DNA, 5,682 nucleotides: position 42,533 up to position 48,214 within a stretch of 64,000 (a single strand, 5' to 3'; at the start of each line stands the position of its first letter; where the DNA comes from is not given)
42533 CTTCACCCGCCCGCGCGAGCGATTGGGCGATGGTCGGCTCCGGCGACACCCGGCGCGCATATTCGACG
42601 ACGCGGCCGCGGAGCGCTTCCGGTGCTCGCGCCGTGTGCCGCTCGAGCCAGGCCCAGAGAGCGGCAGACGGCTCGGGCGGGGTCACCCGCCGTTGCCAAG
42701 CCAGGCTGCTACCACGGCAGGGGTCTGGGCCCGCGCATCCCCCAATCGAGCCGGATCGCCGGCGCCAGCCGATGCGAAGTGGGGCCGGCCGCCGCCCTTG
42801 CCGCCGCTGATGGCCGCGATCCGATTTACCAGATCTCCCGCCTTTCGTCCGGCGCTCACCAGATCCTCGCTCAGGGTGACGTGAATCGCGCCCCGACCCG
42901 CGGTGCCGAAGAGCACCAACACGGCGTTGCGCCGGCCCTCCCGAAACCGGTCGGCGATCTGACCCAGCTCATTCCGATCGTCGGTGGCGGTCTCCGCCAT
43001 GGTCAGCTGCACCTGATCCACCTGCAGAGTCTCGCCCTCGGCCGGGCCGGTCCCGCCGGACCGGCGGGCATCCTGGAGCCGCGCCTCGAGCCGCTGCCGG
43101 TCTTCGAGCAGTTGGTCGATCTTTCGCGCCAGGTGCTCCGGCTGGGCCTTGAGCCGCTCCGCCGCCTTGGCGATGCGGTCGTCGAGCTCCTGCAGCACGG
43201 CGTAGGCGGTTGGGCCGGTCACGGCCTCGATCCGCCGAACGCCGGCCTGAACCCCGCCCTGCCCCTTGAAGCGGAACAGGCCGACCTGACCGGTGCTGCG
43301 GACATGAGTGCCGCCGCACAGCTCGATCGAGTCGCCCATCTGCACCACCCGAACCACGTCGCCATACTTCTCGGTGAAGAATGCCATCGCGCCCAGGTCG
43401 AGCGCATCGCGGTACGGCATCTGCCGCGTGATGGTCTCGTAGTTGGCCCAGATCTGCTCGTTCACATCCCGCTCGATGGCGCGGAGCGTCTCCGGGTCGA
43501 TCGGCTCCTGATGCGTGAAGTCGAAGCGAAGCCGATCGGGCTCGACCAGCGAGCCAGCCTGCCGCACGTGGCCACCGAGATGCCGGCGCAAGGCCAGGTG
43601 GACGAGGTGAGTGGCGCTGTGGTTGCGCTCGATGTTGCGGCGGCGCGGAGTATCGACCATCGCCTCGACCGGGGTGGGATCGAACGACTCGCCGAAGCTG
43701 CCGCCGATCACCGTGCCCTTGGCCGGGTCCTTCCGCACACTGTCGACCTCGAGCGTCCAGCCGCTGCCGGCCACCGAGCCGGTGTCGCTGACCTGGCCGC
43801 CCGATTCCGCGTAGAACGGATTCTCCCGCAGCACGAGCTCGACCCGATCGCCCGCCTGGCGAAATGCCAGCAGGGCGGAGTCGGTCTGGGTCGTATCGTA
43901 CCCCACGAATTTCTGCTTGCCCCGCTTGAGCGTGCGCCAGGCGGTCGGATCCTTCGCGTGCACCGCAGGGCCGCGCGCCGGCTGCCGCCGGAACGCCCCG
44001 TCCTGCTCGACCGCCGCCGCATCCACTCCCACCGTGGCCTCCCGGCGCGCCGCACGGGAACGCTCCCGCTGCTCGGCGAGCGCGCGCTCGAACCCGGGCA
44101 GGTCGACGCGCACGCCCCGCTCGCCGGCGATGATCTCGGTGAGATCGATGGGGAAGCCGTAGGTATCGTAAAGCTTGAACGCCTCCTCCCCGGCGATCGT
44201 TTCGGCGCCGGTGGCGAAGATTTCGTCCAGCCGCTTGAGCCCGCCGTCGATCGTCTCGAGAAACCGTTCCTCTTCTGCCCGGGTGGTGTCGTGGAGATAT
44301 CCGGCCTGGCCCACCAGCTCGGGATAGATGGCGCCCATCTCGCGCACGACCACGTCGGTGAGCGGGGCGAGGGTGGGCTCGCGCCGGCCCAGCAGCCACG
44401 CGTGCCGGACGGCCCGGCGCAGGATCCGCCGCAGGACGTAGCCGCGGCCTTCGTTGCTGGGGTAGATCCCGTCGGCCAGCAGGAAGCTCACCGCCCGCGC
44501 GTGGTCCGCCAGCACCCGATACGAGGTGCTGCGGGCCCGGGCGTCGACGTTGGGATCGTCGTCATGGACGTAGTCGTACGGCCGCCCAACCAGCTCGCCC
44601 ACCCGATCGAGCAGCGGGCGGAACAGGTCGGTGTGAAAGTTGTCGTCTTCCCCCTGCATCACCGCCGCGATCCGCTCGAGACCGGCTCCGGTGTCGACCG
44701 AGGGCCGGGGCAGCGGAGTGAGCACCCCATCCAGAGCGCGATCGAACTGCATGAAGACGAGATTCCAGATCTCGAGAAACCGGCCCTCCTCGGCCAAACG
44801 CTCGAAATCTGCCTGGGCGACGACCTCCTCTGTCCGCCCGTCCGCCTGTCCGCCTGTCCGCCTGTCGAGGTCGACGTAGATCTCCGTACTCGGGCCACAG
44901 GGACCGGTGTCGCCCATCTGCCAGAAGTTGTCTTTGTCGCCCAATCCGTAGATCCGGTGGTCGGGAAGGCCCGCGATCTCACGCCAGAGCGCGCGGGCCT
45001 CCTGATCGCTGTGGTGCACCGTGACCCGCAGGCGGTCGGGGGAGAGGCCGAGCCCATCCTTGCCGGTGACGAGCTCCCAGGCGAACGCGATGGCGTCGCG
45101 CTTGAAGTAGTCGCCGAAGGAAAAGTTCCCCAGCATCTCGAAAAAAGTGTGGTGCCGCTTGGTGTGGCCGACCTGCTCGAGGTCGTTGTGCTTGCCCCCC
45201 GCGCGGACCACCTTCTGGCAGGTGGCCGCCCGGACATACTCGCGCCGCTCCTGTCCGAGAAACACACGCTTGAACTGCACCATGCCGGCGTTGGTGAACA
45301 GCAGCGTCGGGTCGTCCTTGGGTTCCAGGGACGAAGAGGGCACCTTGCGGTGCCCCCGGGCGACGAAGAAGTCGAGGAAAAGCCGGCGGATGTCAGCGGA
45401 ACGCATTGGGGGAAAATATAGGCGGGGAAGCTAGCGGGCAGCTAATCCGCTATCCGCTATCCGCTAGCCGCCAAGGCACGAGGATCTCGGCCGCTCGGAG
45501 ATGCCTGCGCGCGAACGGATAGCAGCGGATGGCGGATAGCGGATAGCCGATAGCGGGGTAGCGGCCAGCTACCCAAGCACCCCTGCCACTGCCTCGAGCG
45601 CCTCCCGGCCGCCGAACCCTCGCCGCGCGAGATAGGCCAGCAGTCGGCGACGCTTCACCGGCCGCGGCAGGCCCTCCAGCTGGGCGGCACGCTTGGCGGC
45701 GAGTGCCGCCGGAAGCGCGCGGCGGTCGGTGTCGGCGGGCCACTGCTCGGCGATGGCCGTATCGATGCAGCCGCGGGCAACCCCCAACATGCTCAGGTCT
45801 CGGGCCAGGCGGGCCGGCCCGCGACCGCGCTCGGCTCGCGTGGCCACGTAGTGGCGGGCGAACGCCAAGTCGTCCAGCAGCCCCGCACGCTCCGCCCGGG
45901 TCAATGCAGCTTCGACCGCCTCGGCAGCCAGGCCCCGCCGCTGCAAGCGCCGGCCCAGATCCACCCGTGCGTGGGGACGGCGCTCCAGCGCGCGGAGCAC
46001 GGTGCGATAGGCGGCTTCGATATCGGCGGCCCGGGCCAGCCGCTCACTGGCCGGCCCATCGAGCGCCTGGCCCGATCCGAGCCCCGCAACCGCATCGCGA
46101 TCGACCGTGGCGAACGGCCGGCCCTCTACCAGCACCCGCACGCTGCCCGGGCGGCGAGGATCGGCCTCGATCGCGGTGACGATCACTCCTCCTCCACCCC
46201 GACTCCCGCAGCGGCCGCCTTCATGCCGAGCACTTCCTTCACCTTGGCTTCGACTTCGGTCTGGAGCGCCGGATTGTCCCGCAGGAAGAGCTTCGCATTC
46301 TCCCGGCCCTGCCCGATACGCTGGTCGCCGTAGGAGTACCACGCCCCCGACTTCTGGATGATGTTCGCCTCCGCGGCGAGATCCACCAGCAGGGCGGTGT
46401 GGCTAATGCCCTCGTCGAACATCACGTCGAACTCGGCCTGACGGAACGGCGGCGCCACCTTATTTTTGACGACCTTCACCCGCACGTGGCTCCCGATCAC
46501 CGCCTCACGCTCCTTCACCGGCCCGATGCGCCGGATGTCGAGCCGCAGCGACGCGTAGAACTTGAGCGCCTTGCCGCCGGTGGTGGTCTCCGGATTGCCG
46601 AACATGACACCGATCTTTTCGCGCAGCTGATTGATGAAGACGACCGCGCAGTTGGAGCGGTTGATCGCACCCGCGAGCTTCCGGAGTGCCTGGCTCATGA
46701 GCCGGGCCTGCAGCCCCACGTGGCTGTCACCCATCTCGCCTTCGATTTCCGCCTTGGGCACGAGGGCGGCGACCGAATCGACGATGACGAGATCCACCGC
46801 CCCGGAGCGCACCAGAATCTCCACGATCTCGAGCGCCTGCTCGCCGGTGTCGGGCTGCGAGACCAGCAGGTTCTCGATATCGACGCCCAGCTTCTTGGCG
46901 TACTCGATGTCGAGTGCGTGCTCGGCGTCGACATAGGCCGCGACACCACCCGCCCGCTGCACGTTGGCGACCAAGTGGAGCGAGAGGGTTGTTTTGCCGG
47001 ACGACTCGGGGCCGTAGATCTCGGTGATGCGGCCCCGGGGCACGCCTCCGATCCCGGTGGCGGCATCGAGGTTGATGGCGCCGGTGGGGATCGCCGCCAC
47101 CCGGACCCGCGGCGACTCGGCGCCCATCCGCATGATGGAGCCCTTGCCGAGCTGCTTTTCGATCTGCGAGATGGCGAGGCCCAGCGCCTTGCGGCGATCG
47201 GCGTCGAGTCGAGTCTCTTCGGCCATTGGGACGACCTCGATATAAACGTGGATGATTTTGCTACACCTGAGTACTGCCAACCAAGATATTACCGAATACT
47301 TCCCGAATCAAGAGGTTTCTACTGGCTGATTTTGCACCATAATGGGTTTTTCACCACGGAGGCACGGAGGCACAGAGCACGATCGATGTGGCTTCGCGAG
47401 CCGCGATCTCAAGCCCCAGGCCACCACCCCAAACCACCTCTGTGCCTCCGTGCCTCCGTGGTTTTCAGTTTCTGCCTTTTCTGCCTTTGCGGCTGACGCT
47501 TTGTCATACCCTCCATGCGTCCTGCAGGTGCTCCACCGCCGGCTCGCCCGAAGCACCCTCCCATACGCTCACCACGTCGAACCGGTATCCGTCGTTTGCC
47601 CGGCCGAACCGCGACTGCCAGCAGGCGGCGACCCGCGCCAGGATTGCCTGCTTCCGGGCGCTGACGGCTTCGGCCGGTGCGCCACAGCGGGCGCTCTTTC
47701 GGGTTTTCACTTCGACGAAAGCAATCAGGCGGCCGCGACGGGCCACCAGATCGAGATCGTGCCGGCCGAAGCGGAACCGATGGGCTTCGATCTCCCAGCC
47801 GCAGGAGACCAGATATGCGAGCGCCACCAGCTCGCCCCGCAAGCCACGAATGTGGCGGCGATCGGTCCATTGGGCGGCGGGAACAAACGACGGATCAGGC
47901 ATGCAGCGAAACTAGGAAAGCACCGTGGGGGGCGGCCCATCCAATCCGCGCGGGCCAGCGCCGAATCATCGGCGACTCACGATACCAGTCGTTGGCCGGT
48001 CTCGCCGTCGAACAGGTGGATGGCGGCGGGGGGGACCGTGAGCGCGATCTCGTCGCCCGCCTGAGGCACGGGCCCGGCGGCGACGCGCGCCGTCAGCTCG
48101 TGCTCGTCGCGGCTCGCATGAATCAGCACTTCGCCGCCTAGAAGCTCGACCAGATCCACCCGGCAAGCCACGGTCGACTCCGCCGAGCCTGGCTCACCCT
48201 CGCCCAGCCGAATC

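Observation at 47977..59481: Beta-1,2-glucan locus combining a truncated Cgs-like synthase with exporter and degradative enzymes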

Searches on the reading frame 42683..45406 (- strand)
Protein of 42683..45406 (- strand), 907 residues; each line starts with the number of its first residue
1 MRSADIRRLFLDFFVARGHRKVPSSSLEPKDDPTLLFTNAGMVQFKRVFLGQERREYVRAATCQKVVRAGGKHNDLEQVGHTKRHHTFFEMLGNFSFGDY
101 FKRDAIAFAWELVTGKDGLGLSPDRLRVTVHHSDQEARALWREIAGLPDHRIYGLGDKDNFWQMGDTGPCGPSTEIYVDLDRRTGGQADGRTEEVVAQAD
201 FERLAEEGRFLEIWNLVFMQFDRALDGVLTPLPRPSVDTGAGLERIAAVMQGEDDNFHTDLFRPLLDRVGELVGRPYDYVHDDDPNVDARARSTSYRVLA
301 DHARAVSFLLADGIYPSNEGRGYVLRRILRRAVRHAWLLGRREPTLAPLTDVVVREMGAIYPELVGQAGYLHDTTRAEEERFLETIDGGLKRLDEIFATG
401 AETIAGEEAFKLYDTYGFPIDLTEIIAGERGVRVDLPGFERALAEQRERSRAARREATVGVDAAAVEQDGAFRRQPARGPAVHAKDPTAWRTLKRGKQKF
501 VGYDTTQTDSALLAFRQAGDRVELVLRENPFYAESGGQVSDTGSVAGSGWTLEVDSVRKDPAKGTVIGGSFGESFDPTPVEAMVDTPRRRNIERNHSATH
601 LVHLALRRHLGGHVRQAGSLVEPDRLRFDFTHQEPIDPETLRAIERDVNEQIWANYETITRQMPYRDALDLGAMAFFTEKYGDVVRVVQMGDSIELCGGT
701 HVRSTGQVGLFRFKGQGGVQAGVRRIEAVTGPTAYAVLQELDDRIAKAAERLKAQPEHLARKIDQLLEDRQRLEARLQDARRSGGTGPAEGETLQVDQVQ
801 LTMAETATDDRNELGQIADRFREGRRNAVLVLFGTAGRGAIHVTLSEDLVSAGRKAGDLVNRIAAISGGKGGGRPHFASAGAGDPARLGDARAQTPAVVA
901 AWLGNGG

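Call 23: search_protein_families(library=pfam, proteins=[window:42683-45406:-], max_evalue=0.001)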
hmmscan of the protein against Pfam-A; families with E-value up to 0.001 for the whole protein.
window:42683-45406:- (907 aa): 3 families
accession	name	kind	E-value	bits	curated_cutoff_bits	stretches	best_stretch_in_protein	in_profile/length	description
PF01411.24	tRNA-synt_2c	-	6.4e-179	596.5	30.3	1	5-560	1-523/552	tRNA synthetases class II (A)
PF07973.19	tRNA_SAD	-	2e-15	56.9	24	1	685-727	1-44/44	Threonyl and Alanyl tRNA synthetase second additional domain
PF02272.25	DHHA1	-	9.2e-11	42.6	25.9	1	809-893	13-94/102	DHHA1 domain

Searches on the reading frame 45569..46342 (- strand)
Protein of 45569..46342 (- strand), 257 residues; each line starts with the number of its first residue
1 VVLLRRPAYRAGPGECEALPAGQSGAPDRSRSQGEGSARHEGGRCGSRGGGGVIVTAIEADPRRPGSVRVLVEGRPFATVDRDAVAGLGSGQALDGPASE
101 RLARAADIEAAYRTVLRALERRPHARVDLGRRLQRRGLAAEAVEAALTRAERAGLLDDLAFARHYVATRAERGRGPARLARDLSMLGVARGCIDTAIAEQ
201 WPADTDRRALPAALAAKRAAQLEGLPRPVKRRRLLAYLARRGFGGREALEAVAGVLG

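Call 23: search_protein_families(library=pfam, proteins=[window:45569-46342:-], max_evalue=0.001)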
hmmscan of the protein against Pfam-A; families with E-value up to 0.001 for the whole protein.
window:45569-46342:- (257 aa): 3 families
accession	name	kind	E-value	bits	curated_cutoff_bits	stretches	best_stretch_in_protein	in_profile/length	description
PF02631.22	RecX_HTH2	-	1.3e-11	45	26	1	157-196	1-41/42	RecX, second three-helix domain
PF21982.2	RecX_HTH1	-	5.5e-06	26.7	26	1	111-149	1-39/40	RecX, first three-helix domain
PF21981.2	RecX_HTH3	-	2.7e-05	24.7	26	1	213-245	9-41/48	RecX, third three-helix domain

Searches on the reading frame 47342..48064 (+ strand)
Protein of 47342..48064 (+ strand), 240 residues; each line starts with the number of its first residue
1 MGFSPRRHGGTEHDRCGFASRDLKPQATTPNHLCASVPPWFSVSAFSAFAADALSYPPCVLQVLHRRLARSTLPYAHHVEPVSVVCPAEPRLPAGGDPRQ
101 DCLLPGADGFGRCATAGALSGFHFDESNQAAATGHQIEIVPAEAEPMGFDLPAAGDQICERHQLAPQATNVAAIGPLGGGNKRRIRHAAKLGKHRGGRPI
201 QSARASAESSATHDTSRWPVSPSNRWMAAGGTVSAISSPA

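Call 23: search_protein_families(library=pfam, proteins=[window:47342-48064:+], max_evalue=0.001)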
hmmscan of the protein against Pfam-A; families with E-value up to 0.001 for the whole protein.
window:47342-48064:+ (240 aa): 0 families

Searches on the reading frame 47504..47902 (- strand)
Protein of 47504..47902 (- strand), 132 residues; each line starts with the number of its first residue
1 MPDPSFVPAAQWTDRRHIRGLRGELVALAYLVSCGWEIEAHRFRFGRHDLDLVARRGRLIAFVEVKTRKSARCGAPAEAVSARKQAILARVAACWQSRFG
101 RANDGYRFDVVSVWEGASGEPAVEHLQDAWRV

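Call 68: search_protein_families(library=pfam, proteins=[window:47504-47902:-], max_evalue=0.001)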
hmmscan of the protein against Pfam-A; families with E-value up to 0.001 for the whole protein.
window:47504-47902:- (132 aa): 1 family
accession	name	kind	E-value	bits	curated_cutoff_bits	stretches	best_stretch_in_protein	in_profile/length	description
PF02021.23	UPF0102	-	7.7e-22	77.9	23.6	1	23-113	1-80/80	Uncharacterised protein family UPF0102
